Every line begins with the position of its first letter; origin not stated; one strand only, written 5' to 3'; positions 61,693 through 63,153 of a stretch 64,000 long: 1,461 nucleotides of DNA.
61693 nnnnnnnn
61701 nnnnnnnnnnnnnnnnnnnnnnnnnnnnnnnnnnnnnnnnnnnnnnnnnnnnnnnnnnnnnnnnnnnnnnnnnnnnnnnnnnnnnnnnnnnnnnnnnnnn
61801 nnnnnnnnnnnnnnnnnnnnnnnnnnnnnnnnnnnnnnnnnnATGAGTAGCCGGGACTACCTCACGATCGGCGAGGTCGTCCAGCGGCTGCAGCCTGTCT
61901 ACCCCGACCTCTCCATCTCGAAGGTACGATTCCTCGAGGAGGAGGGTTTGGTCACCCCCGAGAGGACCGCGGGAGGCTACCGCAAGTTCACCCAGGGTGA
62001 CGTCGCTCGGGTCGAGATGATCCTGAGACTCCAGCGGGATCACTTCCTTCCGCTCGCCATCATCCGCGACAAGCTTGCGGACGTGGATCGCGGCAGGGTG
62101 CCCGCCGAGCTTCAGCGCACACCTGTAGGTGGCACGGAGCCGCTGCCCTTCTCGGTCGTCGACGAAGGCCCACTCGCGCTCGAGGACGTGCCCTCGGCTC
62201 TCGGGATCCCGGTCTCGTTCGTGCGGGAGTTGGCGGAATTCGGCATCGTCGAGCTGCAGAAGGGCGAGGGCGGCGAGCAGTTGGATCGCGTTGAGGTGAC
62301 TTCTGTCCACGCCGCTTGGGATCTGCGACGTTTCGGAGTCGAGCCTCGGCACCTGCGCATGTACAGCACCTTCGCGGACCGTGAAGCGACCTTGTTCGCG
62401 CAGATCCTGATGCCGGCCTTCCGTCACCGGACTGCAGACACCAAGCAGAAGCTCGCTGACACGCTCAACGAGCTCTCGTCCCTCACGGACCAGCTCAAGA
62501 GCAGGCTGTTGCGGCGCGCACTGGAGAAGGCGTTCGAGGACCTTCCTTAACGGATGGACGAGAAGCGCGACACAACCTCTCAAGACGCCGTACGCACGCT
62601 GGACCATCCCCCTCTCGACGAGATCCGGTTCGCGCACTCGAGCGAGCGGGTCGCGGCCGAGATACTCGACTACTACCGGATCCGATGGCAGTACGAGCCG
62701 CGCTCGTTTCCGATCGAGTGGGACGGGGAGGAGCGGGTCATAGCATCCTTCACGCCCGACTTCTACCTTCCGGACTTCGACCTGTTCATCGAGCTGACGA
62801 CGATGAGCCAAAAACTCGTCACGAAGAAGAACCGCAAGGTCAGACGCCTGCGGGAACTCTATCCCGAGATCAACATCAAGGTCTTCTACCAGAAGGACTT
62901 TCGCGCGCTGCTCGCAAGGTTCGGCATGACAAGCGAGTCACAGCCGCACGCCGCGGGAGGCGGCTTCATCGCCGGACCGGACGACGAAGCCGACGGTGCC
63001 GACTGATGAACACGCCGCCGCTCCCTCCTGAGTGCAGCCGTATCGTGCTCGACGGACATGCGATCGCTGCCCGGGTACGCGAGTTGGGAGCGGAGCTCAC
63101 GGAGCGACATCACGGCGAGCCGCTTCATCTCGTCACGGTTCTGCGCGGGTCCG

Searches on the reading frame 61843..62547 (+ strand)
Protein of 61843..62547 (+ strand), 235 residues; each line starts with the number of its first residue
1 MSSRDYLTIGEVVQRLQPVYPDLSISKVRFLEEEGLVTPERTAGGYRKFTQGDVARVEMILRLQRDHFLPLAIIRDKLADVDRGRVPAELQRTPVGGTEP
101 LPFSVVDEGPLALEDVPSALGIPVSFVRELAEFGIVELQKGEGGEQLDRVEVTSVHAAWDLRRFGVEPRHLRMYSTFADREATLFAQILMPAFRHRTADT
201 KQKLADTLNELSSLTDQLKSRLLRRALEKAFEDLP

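Call 3: search_protein_families(library=pfam, proteins=[window:61843-62547:+], max_evalue=1)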
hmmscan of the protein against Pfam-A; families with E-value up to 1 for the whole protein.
window:61843-62547:+ (235 aa): 3 families
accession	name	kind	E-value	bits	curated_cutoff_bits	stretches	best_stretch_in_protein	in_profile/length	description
PF13411.12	MerR_1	-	1.5e-11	44.7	21.6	1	23-79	12-67/69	MerR HTH family regulatory protein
PF13591.12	MerR_2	-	1.2e-09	38.3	29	2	25-67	14-55/84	MerR HTH family regulatory protein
PF00376.29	MerR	-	9.8e-09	35.3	28.2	1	8-49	1-38/38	MerR family regulatory protein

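Call 4: search_protein_families(library=ncbifam, proteins=[window:61843-62547:+], max_evalue=1)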
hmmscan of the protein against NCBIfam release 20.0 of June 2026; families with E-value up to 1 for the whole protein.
window:61843-62547:+ (235 aa): 16 families
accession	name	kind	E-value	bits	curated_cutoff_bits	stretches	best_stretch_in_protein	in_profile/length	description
NF050798.1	TF_FtsR_Actino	equivalog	5.5e-63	213.1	150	1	7-228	1-223/223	transcriptional regulator FtsR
NF047375.1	HeatShock_HspR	equivalog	1.3e-07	31.6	105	1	28-76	20-68/92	heat shock protein transcriptional repressor HspR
TIGR01950.1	SoxR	equivalog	9.1e-07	28.7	116.9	1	7-89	2-78/142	redox-sensitive transcriptional activator SoxR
TIGR02044.1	CueR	equivalog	4.2e-06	26.8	147.4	1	22-65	11-55/127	Cu(I)-responsive transcriptional regulator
TIGR02047.1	CadR-PbrR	equivalog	8.5e-06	25.8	151.45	1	9-63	3-53/127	Cd(II)/Pb(II)-responsive transcriptional regulator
TIGR02051.1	MerR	equivalog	4.7e-05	23.6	150.85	1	26-68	14-57/124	mercury resistance transcriptional regulator MerR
NF053740.1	TransRegTnrAGPos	equivalog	7.2e-05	22.9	140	1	22-60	23-61/108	hypothetical protein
NF007069.0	PRK09514.1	equivalog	8.6e-05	22.5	143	1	22-75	12-65/141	Zn(2+)-responsive transcriptional regulator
TIGR02043.1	ZntR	equivalog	0.00013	22.1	167.95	1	24-65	14-56/131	Zn(2+)-responsive transcriptional regulator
NF007590.0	PRK10227.1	equivalog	0.00041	20.4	244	1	26-59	15-49/135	Cu(I)-responsive transcriptional regulator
NF052513.1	TransRegCarH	equivalog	0.0032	16.8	400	1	34-83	30-79/274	HTH-type transcriptional repressor CarH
NF047377.1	heat_HspR_dupli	exception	0.0046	16.5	300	1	27-68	21-62/214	heat shock protein transcriptional repressor HspR, fused homodimer type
NF041849.1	trans_regNmlR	equivalog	0.0092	16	175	1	22-61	11-51/117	stress response transcriptional regulator NmlR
NF010315.0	PRK13752.1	subfamily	0.014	15.4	261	1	23-68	19-65/144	mercury resistance transcriptional regulator MerR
NF011617.0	PRK15043.1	equivalog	0.026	13.8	417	1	30-62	23-55/243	HTH-type transcriptional regulator MlrA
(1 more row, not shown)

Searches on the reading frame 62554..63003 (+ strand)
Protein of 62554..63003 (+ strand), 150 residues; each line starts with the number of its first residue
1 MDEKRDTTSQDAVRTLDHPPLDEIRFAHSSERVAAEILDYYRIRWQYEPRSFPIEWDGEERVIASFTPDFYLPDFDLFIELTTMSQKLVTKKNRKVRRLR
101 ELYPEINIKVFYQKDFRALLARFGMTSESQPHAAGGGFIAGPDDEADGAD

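Call 3: search_protein_families(library=pfam, proteins=[window:62554-63003:+], max_evalue=1)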
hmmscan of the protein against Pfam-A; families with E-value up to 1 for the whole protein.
window:62554-63003:+ (150 aa): 1 family
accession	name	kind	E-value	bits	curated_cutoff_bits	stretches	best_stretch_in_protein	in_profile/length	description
PF05367.17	Phage_endo_I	-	0.053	13.6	29.1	1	64-114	50-96/149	Phage endonuclease I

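Call 4: search_protein_families(library=ncbifam, proteins=[window:62554-63003:+], max_evalue=1)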
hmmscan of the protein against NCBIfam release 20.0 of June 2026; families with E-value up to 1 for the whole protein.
window:62554-63003:+ (150 aa): 0 families
